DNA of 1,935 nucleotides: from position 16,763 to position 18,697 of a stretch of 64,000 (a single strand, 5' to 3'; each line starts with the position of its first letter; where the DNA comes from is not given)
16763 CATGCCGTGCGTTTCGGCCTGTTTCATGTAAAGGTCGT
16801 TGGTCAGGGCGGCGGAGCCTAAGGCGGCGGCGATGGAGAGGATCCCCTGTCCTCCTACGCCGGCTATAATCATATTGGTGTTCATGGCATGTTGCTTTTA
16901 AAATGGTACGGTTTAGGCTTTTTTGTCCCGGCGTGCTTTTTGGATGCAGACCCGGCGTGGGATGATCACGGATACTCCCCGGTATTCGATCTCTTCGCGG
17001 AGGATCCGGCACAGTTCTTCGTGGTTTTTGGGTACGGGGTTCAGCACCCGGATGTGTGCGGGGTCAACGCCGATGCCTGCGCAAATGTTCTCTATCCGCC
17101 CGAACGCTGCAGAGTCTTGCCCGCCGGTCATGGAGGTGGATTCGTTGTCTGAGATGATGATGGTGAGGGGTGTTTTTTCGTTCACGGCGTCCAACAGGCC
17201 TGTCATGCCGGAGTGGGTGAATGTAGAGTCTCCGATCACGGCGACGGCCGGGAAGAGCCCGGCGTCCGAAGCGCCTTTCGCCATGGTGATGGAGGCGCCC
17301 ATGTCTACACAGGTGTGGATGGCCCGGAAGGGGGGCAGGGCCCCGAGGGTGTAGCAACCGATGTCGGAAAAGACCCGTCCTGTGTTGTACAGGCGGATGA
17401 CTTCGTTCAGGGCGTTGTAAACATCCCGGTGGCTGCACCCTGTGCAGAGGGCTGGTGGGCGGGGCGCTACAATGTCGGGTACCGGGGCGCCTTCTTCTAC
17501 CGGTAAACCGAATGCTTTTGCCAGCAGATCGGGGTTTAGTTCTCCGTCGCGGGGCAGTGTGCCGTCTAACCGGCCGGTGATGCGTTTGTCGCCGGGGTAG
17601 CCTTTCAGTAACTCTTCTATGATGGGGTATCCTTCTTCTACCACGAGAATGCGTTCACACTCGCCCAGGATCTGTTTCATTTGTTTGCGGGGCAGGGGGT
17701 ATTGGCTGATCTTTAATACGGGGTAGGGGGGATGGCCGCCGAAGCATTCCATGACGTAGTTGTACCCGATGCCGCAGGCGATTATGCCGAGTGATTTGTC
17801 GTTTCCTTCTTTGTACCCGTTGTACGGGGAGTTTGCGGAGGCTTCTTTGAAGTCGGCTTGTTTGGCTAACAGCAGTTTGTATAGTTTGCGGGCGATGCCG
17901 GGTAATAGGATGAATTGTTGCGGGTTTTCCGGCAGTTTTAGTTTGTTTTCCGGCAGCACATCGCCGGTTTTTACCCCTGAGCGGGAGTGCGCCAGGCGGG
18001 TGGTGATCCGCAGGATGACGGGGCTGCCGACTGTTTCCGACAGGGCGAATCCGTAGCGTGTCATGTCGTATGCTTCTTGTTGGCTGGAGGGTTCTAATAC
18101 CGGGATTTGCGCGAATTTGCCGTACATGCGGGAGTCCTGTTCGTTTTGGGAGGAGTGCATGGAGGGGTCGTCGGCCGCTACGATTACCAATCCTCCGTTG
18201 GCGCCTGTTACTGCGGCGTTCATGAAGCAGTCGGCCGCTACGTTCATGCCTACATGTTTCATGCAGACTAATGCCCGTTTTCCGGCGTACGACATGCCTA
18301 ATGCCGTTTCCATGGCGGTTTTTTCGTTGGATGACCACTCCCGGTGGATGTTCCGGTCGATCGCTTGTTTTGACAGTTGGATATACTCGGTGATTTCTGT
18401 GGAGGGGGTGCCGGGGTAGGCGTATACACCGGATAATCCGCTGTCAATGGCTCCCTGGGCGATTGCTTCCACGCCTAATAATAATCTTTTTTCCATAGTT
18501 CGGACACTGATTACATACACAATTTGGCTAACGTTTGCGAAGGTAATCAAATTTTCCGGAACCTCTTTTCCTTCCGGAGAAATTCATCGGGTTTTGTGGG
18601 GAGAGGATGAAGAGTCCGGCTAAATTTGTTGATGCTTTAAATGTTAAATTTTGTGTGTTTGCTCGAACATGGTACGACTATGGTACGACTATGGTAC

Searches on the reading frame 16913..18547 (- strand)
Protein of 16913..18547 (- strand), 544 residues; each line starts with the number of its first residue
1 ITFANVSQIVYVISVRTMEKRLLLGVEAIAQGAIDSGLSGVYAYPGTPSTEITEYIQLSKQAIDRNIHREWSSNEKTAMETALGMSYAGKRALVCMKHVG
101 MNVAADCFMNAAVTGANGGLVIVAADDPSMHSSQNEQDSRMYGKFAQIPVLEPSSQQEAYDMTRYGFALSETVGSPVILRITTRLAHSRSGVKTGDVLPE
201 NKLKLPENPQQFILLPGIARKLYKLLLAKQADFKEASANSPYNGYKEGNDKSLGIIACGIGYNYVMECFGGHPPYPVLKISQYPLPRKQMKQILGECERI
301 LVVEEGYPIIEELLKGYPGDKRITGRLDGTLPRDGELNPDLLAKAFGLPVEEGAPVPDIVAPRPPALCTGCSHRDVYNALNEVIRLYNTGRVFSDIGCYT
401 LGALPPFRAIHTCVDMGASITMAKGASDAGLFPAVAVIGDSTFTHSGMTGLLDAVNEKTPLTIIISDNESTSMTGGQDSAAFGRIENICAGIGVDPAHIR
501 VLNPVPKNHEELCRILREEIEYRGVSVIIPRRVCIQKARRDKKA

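Call 60: search_protein_families(library=ncbifam, proteins=[window:16913-18547:-], max_evalue=0.00001)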
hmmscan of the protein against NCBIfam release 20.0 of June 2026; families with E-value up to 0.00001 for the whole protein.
window:16913-18547:- (544 aa): 7 families
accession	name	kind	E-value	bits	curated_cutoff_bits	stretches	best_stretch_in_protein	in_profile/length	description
TIGR03336.1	IOR_alpha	equivalog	5.4e-159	530.3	650.9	1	20-542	2-539/595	indolepyruvate ferredoxin oxidoreductase subunit alpha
NF009589.0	PRK13030.1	subfamily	1e-30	106.2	816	1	96-541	124-622/1170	indolepyruvate ferredoxin oxidoreductase family protein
NF009588.0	PRK13029.1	subfamily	1.1e-22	79.9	952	2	97-315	125-360/1196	indolepyruvate ferredoxin oxidoreductase family protein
NF005507.0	PRK07119.1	subfamily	4.3e-16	58.7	399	1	18-179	2-167/352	3-methyl-2-oxobutanoate dehydrogenase subunit VorB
TIGR03710.1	OAFO_sf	subfamily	1e-15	57.4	482.75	1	18-95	191-266/561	2-oxoacid:acceptor oxidoreductase subunit alpha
NF006412.0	PRK08659.1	equivalog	1.1e-15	57.7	411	1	18-194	3-183/378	2-oxoacid:acceptor oxidoreductase subunit alpha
NF007206.0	PRK09627.1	equivalog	1e-07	31.2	579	1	25-194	8-181/375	2-oxoglutarate synthase subunit alpha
